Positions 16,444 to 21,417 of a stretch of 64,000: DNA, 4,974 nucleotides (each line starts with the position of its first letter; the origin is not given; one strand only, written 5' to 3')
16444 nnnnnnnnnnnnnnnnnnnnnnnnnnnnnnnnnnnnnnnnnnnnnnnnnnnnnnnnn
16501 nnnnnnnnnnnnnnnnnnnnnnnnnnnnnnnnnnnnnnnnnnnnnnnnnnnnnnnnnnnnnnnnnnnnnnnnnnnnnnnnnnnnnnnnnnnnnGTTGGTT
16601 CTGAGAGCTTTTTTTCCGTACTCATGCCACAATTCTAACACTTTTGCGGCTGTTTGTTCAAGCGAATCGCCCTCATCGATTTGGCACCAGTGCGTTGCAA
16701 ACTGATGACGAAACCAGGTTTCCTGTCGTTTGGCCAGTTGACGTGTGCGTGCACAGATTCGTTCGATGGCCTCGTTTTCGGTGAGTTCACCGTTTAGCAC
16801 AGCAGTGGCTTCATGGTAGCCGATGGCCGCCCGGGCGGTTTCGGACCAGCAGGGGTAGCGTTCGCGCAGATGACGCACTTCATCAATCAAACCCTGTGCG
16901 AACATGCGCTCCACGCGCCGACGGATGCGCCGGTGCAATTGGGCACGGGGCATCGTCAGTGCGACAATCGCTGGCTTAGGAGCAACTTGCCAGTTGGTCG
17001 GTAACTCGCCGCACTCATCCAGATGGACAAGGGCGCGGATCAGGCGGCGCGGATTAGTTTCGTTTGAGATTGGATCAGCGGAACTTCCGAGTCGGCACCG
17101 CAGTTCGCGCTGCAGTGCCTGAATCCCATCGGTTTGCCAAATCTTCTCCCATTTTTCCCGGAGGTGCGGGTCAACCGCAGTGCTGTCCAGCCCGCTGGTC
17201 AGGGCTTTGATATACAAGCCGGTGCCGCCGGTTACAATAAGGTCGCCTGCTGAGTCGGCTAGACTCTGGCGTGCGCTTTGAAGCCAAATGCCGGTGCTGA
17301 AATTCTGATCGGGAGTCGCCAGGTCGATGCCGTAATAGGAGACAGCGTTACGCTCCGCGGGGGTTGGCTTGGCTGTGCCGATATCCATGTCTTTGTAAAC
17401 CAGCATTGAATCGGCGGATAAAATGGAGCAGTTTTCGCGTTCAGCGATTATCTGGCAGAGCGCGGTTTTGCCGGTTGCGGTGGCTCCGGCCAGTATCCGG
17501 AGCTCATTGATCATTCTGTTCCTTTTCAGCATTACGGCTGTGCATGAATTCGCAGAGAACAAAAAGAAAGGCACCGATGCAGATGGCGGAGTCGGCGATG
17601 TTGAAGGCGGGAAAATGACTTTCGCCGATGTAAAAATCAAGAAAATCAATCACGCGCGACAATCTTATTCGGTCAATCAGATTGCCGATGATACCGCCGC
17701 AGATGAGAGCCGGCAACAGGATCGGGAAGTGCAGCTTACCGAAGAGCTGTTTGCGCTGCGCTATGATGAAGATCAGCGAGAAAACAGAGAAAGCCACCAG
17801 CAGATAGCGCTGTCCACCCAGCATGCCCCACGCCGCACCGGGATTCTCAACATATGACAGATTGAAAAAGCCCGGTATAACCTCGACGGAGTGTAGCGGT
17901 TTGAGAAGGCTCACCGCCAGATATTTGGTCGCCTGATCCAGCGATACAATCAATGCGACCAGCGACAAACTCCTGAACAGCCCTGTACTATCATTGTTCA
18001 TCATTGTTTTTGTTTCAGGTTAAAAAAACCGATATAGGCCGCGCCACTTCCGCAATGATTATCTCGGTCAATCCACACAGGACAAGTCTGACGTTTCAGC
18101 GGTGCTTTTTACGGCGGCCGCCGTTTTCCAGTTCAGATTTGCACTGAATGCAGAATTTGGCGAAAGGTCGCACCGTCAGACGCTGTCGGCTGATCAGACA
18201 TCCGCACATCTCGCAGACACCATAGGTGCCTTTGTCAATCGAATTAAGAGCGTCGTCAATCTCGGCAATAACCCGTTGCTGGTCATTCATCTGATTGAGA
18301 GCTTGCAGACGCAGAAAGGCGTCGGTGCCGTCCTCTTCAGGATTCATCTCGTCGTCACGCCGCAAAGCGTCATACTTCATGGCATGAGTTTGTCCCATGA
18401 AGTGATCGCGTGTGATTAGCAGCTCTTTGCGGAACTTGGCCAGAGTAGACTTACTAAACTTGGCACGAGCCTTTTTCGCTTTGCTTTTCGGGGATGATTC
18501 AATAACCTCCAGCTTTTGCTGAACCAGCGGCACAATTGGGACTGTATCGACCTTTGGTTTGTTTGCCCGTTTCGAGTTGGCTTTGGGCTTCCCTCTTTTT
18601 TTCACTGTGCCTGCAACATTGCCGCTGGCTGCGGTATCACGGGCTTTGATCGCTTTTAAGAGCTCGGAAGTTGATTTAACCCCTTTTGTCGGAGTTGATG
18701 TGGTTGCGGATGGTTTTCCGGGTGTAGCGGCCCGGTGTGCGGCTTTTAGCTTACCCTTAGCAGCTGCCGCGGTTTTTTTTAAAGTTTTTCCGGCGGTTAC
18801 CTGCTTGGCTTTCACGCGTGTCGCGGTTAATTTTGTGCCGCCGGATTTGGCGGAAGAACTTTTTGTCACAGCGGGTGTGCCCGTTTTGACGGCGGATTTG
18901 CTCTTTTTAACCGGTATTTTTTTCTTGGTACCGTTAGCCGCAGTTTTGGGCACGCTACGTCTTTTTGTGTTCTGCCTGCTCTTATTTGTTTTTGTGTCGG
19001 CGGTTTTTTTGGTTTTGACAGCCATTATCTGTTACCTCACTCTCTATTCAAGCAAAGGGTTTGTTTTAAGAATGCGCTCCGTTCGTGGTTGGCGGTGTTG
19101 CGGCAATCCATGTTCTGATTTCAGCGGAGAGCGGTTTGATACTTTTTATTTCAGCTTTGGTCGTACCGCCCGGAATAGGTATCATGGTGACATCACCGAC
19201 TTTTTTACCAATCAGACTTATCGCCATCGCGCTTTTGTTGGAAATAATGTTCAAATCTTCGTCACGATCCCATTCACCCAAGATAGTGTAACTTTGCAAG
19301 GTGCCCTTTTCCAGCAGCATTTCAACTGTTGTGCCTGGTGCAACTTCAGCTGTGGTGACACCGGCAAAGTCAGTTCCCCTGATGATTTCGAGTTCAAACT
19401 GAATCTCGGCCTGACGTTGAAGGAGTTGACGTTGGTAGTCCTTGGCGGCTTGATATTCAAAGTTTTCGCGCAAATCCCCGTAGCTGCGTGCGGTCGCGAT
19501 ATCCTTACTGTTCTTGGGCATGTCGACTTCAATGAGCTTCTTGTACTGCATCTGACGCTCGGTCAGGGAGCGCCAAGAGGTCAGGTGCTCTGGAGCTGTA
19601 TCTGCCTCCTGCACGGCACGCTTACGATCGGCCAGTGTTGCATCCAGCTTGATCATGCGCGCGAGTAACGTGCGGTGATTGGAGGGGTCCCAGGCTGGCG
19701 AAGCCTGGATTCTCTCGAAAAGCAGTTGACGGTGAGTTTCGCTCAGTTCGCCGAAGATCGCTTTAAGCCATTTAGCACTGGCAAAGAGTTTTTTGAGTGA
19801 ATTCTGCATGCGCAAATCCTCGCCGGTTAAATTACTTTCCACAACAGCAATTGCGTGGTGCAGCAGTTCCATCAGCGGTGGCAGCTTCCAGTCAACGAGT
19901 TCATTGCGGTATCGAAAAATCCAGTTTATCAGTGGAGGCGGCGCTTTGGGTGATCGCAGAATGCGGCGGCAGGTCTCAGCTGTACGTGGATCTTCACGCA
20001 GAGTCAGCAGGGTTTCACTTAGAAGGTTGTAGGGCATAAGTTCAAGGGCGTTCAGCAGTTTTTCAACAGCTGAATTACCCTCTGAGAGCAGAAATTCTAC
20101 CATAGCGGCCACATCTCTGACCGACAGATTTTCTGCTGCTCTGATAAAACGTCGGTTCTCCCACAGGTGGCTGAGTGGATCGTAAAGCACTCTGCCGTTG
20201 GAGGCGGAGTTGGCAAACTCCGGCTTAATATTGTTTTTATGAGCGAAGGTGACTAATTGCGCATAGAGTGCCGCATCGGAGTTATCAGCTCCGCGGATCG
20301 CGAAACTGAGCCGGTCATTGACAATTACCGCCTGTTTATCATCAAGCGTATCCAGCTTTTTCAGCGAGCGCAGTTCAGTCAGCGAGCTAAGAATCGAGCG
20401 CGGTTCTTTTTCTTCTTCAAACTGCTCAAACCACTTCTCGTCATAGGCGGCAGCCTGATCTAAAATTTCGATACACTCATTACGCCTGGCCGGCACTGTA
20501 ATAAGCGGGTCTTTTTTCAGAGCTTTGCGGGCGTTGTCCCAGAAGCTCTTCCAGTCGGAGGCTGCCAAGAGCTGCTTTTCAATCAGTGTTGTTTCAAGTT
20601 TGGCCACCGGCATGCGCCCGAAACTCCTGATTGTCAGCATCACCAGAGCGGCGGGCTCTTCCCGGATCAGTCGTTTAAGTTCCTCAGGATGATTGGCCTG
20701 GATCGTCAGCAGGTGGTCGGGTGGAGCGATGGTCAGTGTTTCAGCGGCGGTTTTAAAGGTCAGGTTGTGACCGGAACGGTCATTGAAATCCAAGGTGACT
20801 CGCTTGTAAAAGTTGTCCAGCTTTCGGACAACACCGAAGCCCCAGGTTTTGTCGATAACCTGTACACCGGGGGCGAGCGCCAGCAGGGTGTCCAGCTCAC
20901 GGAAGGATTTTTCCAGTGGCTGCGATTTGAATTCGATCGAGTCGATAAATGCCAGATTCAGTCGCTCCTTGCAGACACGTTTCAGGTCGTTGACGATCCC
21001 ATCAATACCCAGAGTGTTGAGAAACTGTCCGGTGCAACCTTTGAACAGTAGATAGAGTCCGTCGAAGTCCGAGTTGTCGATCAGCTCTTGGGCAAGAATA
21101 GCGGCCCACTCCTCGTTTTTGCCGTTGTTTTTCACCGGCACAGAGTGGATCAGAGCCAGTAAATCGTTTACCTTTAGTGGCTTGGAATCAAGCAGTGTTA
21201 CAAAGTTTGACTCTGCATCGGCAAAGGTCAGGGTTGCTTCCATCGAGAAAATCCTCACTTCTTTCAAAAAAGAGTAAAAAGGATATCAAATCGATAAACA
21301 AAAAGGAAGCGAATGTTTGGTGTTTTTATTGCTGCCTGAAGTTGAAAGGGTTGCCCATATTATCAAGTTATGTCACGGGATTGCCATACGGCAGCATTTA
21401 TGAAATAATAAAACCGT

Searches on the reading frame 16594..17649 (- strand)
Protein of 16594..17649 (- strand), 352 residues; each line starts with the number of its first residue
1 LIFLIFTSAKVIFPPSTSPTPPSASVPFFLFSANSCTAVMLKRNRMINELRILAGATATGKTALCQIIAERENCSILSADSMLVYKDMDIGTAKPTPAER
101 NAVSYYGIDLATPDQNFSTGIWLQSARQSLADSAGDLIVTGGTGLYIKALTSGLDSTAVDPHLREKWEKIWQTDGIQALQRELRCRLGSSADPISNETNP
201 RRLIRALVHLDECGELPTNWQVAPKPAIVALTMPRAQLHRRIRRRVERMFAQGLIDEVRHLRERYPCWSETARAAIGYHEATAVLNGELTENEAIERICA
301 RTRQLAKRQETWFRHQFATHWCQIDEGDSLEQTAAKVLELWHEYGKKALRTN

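Call 94: search_protein_families(library=pfam, proteins=[window:16594-17649:-], max_evalue=0.00001)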
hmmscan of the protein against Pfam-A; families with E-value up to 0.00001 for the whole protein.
window:16594-17649:- (352 aa): 2 families
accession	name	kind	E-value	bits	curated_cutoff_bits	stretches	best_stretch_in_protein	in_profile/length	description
PF01715.23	IPPT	-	3.5e-61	207.4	23.6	1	84-316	2-243/243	IPP transferase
PF01745.22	IPT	-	7.2e-06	26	20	0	49-101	2-54/233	Isopentenyl transferase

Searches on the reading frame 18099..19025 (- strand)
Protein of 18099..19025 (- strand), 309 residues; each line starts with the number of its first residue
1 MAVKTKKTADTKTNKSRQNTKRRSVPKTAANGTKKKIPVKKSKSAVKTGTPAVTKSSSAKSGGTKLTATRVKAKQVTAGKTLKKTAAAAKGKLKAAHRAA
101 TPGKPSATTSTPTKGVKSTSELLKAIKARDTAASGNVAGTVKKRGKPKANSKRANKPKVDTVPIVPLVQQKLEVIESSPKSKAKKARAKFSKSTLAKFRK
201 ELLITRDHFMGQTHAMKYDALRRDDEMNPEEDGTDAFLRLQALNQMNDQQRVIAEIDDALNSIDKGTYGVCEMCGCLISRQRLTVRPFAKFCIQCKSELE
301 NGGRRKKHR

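Call 94: search_protein_families(library=pfam, proteins=[window:18099-19025:-], max_evalue=0.00001)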
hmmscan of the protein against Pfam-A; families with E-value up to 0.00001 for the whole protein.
window:18099-19025:- (309 aa): 1 family
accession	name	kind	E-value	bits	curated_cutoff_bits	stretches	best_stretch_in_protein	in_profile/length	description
PF01258.23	zf-dskA_traR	-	5.8e-09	36.2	24.9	1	266-300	1-35/36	Prokaryotic dksA/traR C4-type zinc finger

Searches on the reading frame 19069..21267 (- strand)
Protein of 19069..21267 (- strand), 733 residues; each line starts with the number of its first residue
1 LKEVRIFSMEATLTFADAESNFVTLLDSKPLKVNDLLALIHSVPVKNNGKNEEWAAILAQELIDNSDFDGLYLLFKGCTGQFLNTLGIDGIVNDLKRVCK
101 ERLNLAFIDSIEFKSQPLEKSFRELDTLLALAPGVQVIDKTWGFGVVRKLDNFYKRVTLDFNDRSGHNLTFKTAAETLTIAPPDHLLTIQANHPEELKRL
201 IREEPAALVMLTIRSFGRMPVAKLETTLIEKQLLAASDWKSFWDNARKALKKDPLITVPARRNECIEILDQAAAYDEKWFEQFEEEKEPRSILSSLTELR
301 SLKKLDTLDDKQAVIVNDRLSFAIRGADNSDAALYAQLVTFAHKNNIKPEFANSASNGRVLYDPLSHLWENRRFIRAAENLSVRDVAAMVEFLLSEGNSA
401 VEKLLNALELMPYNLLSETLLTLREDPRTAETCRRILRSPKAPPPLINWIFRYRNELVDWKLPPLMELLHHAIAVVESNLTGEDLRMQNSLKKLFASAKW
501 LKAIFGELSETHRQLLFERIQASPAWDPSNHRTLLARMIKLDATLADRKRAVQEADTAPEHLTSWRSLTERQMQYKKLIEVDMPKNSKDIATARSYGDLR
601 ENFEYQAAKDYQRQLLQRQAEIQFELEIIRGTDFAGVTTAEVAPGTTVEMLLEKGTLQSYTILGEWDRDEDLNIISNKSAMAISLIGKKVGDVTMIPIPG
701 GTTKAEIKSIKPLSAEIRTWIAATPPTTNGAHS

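Call 94: search_protein_families(library=pfam, proteins=[window:19069-21267:-], max_evalue=0.00001)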
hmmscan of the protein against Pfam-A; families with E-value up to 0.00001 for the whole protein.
window:19069-21267:- (733 aa): 2 families
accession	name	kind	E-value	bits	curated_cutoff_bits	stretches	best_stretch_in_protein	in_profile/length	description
PF01272.25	GreA_GreB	-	3.7e-16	59.3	26.9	1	640-711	4-76/77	Transcription elongation factor, GreA/GreB, C-term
PF03449.20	GreA_GreB_N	-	2.7e-13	50.4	24.5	1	569-627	9-67/71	Transcription elongation factor, N-terminal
